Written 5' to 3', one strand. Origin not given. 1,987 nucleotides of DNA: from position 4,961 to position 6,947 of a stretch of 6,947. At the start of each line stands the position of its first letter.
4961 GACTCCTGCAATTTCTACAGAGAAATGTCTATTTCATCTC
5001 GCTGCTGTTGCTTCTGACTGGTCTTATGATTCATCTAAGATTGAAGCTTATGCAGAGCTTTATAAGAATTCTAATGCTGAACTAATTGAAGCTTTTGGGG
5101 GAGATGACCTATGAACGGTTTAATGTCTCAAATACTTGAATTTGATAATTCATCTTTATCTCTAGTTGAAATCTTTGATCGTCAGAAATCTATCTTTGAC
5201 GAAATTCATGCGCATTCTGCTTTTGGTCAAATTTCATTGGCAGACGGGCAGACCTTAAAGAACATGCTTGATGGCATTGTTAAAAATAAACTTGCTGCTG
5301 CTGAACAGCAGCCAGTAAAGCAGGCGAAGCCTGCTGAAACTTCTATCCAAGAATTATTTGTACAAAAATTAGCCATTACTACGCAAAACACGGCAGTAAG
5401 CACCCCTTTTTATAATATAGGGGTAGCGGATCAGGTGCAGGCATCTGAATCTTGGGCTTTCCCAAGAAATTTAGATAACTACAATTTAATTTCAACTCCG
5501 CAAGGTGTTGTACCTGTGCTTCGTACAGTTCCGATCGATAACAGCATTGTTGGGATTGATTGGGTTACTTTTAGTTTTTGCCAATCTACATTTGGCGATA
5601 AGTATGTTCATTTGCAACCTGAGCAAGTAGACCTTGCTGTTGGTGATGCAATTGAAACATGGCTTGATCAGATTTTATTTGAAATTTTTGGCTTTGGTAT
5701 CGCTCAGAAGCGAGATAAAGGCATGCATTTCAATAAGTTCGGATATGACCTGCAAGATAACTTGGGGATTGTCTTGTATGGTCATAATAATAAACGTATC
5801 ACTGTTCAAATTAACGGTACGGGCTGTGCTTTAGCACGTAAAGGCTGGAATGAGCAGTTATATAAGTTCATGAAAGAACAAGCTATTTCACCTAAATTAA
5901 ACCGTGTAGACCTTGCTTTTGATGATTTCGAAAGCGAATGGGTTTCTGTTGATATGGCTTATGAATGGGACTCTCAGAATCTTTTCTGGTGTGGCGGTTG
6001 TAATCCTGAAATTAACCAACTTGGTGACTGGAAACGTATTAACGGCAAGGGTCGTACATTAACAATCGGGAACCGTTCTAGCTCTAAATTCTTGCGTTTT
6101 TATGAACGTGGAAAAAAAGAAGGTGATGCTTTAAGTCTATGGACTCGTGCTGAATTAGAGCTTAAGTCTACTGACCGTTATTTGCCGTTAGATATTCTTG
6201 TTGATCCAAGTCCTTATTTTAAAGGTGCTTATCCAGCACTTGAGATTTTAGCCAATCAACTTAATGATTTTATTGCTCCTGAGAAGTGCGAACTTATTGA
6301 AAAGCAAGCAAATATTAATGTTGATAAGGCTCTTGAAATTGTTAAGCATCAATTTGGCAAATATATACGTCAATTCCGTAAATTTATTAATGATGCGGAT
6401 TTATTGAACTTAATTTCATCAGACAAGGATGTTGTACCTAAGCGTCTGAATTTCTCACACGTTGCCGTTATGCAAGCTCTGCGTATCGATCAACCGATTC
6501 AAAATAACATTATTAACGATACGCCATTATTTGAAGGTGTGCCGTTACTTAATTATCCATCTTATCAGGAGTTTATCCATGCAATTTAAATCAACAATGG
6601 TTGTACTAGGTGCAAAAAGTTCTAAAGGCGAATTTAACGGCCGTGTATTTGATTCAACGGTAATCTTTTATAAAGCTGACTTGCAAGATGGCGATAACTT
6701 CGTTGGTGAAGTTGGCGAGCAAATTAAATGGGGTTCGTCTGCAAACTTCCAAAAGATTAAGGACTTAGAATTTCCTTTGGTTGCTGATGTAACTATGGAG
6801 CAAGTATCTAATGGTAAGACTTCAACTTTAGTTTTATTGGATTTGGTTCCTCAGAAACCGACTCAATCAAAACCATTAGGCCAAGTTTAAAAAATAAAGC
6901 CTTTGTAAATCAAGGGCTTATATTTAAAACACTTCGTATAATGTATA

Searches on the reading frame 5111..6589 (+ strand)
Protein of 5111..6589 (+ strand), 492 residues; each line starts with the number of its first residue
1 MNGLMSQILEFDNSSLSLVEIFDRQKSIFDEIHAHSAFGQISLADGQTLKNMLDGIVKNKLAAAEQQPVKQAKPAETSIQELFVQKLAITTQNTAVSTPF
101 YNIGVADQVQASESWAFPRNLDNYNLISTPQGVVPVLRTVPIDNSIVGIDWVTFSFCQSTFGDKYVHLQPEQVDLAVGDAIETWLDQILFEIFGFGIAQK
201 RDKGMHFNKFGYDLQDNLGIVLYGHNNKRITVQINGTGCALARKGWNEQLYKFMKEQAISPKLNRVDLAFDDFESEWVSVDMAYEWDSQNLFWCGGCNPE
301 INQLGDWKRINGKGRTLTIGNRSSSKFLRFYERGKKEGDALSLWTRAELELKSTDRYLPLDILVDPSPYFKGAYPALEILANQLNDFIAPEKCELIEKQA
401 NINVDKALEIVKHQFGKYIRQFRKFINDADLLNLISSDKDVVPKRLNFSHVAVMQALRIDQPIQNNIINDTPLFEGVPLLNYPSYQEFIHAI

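Call 6: search_protein_families(library=pfam, proteins=[window:5111-6589:+], max_evalue=0.01)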
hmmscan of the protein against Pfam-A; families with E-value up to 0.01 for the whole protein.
window:5111-6589:+ (492 aa): 1 family
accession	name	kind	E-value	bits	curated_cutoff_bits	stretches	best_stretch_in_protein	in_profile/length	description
PF02486.25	Rep_trans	-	4.2e-20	72.7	29.6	1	262-427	2-190/201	Replication initiation factor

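Call 8: find_related_loci(query=window:5111-6589:+, collection=genome_contigs, flank=10000)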
Query window:5111-6589:+ (492 aa) in genome_contigs; peptide patterns used: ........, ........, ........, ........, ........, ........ (x = any residue, [..] = any of these).
70 stretches matched a pattern; 20 encode a relative of the query (tblastn E <= 1e-3); 20 distinct loci.
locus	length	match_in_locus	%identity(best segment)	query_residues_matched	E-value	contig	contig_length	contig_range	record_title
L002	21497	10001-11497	85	1-492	0e+0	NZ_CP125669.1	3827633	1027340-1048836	Acinetobacter corruptisaponis strain KCTC 92772 chromosome, complete genome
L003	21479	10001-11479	81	1-492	0e+0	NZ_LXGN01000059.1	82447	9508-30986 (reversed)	Acinetobacter guerrae strain AC 1271 contig_8, whole genome shotgun sequence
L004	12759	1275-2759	79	1-492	0e+0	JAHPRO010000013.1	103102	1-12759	Acinetobacter sp. WU_MDCI_Axc73 NODE_13_length_103102_cov_64.314545, whole genome shotgun sequence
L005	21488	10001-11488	72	1-492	0e+0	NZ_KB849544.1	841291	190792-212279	Acinetobacter gerneri DSM 14967 = CIP 107464 = MTCC 9824 strain CIP 107464 acLZs-supercont1.37, whole genome shotgun seq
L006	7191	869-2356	72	1-492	0e+0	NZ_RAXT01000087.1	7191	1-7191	Acinetobacter rongchengensis strain WCHAc060115 87, whole genome shotgun sequence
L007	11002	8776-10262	84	1-492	0e+0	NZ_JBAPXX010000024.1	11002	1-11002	MAG: Acinetobacter sp. isolate MFD00208_ilm_asm_bin16 k127_255667, whole genome shotgun sequence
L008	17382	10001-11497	66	1-492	0e+0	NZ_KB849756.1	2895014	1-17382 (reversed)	Acinetobacter bereziniae LMG 1003 = CIP 70.12 acLsv-supercont1.3, whole genome shotgun sequence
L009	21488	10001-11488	55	4-492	7e-172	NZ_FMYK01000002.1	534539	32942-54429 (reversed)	Acinetobacter marinus strain ANC 3699, whole genome shotgun sequence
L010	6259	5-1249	52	102-491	2e-144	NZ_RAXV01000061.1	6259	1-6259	Acinetobacter tianfuensis strain WCHAc060012 61, whole genome shotgun sequence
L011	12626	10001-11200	54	86-481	5e-144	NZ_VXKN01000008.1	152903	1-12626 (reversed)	Acinetobacter qingfengensis strain CCUG 69710T contig_0000008, whole genome shotgun sequence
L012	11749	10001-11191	51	99-489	1e-134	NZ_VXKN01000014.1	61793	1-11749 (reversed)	Acinetobacter qingfengensis strain CCUG 69710T contig_0000014, whole genome shotgun sequence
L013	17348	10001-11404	54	4-463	5e-161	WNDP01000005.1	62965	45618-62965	MAG: Acinetobacter bereziniae isolate cluster_DBSCAN_round1_3 GAK29_5, whole genome shotgun sequence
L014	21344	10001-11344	34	34-492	1e-73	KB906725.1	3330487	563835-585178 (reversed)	Oxalobacteraceae bacterium AB_14 genomic scaffold OxaIDRAFT_scaffold00002.2, whole genome shotgun sequence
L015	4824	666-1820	35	94-492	2e-72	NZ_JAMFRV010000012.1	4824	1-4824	MAG: Pseudomonas sp. isolate NGEE_A_bin41 k127_47589, whole genome shotgun sequence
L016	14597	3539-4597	37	120-492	8e-72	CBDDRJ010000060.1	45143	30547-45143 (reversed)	uncultured bacterium isolate s13_117 genome assembly, contig: k141_207373, whole genome shotgun sequence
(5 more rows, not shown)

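Call 9: find_related_loci(query=window:5111-6589:+, collection=viral_contigs, flank=10000)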
Query window:5111-6589:+ (492 aa) in viral_contigs; peptide patterns used: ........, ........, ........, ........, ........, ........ (x = any residue, [..] = any of these).
39 stretches matched a pattern; 38 encode a relative of the query (tblastn E <= 1e-3); 38 distinct loci.
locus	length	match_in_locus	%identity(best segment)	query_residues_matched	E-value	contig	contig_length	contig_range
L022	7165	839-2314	97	1-492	0e+0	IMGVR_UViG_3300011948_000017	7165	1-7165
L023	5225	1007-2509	85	1-492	0e+0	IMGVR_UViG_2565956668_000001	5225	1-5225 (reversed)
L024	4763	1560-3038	81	1-492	0e+0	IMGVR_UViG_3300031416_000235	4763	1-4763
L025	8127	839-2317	81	1-492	0e+0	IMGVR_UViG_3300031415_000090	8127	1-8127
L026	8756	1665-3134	81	1-492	0e+0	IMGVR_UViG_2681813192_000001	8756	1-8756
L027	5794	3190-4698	77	1-492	0e+0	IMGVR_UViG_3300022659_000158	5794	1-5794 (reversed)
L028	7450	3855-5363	76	1-492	0e+0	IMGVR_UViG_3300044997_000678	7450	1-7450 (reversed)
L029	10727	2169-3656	72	1-492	0e+0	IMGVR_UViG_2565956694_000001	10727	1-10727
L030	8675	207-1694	72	1-492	0e+0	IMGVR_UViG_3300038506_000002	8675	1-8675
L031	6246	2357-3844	71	1-492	0e+0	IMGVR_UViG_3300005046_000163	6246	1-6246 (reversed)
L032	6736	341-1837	66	1-492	0e+0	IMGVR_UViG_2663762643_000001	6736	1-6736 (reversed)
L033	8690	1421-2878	64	4-492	0e+0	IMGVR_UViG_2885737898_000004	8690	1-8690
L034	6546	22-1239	72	91-492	0e+0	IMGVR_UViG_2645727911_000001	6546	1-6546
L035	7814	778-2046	61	73-492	2e-174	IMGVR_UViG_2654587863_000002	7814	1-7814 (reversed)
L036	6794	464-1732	61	73-492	5e-175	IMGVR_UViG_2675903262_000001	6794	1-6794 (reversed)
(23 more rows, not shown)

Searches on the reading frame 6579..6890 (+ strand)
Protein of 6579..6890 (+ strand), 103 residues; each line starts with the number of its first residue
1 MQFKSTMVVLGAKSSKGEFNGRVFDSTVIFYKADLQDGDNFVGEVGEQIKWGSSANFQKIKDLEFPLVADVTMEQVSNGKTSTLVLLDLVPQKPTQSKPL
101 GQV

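Call 6: search_protein_families(library=pfam, proteins=[window:6579-6890:+], max_evalue=0.01)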
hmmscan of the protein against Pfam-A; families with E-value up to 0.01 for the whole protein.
window:6579-6890:+ (103 aa): 0 families

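Call 46: search_protein_families(library=phrogs, proteins=[window:6579-6890:+], max_evalue=0.01)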
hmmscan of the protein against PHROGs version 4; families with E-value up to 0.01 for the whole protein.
window:6579-6890:+ (103 aa): 1 family
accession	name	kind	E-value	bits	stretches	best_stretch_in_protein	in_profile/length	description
phrog_4994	-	unknown function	3.1e-34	118.5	1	1-98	1-99/103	-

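Call 53: find_encoding_contigs(protein=window:6579-6890:+, flank=10000, max_places=10)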
Protein window:6579-6890:+ (103 aa): 23 contigs read that carry it; 10 places shown.
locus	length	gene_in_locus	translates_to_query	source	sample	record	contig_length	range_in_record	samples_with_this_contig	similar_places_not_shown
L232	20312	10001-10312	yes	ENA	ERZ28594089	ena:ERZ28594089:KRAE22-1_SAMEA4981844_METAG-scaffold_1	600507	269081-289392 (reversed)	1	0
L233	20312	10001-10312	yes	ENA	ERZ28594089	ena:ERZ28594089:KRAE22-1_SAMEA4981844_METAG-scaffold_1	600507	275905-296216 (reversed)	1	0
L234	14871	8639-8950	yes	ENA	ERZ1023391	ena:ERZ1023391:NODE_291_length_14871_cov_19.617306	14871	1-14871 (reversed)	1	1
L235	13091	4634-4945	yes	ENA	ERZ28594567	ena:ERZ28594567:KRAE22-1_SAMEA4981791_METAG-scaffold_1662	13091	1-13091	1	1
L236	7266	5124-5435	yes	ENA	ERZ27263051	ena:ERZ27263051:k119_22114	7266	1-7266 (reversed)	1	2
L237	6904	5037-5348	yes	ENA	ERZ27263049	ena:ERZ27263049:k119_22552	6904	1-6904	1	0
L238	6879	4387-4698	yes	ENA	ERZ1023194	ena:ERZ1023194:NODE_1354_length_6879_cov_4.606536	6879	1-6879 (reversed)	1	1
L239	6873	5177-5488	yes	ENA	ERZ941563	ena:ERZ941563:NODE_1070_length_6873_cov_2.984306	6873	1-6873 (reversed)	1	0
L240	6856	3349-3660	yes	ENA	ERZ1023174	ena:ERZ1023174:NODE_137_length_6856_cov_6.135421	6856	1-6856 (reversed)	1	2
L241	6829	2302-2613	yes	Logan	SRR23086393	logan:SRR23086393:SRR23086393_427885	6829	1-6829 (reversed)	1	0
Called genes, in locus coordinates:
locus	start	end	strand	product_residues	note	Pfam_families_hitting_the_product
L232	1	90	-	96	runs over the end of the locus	-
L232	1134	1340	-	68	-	-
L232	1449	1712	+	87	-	-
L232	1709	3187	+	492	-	PF02486:Rep_trans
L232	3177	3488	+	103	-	-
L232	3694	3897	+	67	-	-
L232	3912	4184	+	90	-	-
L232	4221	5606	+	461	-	-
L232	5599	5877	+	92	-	-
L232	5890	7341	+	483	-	PF05707:Zot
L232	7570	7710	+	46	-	-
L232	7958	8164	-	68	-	-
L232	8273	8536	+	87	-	-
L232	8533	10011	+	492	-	PF02486:Rep_trans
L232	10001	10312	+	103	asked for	-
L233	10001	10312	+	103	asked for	-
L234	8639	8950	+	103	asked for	-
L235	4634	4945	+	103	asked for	-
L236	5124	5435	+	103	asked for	-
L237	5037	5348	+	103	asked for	-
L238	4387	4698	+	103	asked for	-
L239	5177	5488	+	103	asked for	-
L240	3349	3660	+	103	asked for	-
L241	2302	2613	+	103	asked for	-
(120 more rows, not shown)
